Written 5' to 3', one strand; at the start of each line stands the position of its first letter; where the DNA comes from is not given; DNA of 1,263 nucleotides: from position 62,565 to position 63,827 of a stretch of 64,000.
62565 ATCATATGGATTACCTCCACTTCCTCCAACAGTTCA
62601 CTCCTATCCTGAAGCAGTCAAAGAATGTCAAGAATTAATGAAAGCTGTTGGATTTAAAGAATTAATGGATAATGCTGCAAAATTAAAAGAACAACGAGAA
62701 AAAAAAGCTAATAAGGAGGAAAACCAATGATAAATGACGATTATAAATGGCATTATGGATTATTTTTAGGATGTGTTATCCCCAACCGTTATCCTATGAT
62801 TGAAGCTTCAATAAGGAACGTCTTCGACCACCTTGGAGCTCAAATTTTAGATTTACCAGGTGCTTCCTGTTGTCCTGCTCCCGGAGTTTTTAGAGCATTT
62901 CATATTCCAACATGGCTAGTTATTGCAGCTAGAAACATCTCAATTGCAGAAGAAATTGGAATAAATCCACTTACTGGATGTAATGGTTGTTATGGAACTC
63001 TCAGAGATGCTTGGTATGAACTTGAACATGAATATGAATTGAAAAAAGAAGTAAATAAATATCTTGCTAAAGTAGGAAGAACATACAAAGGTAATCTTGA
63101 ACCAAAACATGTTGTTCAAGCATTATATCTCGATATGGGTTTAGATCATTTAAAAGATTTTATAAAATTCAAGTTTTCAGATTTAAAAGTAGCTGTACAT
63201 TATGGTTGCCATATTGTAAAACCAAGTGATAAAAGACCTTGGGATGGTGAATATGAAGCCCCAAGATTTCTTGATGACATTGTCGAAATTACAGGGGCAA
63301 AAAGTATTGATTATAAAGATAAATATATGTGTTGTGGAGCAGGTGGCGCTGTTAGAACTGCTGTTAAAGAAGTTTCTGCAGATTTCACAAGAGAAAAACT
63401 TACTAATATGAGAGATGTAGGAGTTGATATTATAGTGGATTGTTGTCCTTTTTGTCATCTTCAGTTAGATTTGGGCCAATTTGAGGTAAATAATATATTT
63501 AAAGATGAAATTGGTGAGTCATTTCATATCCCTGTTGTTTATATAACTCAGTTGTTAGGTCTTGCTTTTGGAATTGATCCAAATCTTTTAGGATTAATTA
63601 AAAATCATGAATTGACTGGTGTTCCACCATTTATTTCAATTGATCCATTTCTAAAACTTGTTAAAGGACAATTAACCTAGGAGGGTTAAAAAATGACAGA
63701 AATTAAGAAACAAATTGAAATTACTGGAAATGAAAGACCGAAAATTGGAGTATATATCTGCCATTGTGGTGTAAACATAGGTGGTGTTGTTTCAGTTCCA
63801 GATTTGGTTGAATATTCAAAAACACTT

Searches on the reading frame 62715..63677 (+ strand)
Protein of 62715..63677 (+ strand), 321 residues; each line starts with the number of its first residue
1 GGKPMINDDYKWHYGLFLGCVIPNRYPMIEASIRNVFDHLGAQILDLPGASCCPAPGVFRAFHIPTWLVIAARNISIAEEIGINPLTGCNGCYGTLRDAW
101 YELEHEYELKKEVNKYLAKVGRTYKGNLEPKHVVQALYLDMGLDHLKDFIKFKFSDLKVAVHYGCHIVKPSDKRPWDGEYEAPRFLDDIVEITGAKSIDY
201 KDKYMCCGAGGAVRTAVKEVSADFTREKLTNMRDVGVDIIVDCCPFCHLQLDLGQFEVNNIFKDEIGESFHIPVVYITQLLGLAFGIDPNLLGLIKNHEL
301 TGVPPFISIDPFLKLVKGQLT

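Call 46: search_protein_families(library=pfam, proteins=[window:62715-63677:+], max_evalue=0.001)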
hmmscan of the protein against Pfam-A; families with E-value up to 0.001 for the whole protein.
window:62715-63677:+ (321 aa): 1 family
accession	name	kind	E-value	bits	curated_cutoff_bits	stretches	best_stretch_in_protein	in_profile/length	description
PF02754.22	CCG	-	1.7e-31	108.6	20.6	2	159-252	1-85/85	Cysteine-rich domain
